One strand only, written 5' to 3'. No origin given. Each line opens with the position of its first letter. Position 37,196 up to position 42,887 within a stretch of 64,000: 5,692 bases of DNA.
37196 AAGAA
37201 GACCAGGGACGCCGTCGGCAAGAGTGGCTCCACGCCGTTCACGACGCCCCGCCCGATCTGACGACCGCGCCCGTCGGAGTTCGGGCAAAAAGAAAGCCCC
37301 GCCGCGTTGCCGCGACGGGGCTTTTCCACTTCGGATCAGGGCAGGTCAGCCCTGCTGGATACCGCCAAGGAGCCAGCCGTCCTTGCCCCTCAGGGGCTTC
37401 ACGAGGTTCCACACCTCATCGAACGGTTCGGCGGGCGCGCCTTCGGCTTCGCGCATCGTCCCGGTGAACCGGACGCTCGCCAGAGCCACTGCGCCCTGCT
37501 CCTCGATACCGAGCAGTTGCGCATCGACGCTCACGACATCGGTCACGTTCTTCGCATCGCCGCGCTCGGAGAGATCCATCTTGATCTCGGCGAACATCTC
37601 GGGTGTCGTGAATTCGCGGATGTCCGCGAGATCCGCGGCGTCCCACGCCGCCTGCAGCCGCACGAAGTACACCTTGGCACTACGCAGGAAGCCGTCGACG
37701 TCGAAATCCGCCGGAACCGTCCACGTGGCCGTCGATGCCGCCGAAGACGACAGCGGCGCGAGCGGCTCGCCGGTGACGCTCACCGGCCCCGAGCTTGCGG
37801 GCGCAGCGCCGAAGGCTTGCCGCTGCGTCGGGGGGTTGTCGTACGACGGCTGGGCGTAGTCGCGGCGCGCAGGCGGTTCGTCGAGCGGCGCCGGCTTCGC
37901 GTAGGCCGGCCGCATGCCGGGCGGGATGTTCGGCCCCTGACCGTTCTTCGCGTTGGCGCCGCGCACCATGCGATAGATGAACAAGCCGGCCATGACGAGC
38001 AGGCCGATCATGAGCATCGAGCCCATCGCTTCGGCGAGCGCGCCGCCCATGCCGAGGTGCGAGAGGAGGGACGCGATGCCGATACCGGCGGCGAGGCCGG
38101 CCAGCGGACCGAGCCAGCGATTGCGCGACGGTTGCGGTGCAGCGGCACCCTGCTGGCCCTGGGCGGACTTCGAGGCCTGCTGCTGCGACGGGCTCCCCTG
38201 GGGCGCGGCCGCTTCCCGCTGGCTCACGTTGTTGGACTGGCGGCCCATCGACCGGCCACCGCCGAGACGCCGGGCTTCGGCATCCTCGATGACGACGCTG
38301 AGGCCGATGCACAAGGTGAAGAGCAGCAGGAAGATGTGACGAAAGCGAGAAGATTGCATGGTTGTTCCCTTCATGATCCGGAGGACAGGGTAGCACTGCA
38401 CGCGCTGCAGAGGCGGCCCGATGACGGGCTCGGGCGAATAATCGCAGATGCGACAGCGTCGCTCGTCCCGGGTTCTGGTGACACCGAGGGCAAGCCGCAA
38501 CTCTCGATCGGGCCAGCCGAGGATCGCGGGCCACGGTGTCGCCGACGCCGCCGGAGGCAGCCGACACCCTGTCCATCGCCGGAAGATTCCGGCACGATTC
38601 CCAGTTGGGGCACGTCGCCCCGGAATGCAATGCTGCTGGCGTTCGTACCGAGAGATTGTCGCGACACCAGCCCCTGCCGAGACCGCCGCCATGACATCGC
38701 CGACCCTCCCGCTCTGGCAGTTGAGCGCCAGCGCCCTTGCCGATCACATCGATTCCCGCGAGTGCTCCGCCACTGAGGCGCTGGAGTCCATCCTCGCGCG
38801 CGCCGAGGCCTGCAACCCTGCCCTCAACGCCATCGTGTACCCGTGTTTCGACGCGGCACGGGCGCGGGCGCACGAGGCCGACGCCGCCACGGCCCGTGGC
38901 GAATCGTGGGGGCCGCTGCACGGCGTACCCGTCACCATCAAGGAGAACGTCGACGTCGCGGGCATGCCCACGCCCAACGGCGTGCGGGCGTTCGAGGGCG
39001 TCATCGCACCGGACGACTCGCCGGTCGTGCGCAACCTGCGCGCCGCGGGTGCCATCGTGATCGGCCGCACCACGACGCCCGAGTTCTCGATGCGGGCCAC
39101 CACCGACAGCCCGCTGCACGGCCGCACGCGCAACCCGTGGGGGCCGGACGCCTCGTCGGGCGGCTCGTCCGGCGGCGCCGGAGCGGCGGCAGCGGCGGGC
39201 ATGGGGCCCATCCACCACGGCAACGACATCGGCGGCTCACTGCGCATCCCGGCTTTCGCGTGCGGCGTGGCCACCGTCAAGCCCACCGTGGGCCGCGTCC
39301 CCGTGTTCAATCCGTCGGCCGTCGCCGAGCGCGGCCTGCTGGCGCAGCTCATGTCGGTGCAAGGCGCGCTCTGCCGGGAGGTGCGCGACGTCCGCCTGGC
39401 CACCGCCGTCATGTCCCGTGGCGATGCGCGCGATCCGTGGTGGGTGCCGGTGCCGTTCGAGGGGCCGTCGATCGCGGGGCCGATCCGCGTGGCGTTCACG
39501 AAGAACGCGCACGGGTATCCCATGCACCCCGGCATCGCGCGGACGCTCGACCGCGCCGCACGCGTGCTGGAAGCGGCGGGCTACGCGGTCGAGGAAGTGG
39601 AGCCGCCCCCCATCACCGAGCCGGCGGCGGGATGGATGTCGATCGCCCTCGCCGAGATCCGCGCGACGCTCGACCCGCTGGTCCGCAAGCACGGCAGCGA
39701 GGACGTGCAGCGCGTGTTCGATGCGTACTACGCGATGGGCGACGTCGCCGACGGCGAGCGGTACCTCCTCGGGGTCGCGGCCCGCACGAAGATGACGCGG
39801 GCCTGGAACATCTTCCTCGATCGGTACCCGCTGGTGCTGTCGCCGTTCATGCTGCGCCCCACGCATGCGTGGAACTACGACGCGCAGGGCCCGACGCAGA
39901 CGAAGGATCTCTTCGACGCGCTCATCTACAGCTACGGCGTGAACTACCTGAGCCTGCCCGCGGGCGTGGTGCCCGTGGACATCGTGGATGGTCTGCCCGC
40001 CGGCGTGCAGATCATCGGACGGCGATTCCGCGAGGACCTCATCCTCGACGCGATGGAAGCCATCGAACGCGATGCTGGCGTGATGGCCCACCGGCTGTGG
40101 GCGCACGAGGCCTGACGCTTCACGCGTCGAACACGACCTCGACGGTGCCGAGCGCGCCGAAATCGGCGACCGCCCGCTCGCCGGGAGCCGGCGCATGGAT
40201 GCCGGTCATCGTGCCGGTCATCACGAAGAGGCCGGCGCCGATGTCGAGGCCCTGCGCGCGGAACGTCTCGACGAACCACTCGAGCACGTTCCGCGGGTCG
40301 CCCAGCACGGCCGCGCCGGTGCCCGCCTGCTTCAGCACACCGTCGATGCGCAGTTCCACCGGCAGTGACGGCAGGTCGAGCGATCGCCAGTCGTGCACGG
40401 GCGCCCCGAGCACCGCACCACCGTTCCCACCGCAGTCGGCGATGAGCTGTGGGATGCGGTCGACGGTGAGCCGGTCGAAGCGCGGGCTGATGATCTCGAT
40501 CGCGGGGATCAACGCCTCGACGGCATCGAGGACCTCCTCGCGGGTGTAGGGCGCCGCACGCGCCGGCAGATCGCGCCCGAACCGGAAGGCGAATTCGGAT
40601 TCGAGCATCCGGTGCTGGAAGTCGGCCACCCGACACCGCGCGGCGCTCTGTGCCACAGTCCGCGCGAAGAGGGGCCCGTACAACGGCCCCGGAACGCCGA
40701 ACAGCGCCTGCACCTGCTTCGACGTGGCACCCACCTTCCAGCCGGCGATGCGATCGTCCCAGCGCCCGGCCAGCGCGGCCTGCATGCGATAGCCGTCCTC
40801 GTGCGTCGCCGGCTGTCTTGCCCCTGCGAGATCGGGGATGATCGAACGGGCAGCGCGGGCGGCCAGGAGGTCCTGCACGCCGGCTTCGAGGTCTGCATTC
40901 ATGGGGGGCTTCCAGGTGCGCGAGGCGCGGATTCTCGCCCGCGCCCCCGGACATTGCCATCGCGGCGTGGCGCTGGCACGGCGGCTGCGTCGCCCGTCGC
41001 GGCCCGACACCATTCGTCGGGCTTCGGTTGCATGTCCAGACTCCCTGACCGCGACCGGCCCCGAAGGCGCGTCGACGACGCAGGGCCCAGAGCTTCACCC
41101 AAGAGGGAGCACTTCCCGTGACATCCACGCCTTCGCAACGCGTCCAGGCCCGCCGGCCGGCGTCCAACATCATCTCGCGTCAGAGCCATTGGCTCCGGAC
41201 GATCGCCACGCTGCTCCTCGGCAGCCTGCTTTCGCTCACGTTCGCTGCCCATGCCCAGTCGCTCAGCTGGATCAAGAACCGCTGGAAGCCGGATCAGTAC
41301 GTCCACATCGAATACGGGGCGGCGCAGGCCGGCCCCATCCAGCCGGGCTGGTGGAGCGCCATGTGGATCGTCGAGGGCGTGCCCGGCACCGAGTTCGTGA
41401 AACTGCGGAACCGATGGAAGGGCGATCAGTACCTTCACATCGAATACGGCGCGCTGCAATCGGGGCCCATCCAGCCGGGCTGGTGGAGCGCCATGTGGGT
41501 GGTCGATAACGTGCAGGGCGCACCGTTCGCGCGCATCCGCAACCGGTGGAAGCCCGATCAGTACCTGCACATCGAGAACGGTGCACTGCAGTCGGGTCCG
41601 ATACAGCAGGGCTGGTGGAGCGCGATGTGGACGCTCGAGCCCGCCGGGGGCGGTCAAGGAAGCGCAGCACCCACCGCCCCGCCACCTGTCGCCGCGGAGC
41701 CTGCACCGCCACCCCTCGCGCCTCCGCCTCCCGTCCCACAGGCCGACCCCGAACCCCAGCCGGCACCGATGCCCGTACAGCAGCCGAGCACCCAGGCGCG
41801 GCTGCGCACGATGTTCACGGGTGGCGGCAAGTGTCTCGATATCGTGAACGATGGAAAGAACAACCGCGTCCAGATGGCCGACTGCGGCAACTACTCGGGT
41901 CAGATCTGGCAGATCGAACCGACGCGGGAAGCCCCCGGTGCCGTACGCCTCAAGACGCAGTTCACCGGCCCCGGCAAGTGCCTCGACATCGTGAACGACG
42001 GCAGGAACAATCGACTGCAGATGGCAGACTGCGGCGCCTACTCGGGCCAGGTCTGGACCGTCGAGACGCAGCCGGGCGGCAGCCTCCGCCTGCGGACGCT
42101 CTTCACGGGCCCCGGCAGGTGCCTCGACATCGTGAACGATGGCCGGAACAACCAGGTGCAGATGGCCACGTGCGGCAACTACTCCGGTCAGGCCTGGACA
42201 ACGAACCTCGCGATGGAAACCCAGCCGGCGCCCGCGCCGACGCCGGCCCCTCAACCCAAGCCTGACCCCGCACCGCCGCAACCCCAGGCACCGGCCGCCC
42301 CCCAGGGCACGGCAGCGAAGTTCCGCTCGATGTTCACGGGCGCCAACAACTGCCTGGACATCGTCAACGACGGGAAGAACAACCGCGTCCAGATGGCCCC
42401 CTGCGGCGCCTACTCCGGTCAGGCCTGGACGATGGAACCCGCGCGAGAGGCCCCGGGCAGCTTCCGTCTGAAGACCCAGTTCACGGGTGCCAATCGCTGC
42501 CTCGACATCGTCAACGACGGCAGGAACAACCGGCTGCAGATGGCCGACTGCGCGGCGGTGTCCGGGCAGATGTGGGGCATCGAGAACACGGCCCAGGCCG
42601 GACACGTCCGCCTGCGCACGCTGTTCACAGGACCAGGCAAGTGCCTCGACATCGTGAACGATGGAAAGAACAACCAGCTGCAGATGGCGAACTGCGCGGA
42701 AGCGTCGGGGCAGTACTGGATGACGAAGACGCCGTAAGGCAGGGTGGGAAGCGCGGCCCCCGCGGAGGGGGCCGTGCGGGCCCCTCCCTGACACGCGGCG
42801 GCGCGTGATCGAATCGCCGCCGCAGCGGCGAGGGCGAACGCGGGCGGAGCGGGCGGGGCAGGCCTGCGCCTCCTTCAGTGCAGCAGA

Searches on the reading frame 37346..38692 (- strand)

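Call 100: search_protein_families(library=pfam, proteins=[window:37346-38692:-], max_evalue=0.00001)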
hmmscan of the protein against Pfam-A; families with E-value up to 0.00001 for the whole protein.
window:37346-38692:- (448 aa): 1 family
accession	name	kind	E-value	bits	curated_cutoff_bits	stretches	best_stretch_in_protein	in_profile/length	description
PF04280.21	Tim44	-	2.3e-19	70.4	29.6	1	317-447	2-147/147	Tim44-like domain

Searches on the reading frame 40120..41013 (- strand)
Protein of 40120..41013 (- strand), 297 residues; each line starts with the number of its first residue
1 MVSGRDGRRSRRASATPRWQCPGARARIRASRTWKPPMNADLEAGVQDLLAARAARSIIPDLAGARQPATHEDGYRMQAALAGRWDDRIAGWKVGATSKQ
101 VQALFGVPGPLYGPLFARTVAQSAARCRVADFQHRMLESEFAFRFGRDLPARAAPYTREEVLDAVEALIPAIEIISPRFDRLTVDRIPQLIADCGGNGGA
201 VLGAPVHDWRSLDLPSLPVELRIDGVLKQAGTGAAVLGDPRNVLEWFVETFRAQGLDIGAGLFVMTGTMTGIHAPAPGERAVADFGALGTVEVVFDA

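Call 100: search_protein_families(library=pfam, proteins=[window:40120-41013:-], max_evalue=0.00001)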
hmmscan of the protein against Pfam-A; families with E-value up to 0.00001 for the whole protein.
window:40120-41013:- (297 aa): 1 family
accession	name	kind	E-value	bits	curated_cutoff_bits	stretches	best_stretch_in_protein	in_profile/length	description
PF01557.24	FAA_hydrolase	-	4.2e-09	36.8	23.9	1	118-292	40-210/214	Fumarylacetoacetate (FAA) hydrolase C-terminal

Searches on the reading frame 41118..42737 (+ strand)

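Call 100: search_protein_families(library=pfam, proteins=[window:41118-42737:+], max_evalue=0.00001)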
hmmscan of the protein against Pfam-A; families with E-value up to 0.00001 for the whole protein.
window:41118-42737:+ (539 aa): 2 families
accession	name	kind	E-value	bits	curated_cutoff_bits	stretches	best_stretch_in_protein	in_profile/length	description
PF00652.28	Ricin_B_lectin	-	2.3e-29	102.6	29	2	409-534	10-126/126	Ricin-type beta-trefoil lectin domain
PF14200.12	RicinB_lectin_2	-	5.2e-19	69.2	25.6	0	236-298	22-82/89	Ricin-type beta-trefoil lectin domain-like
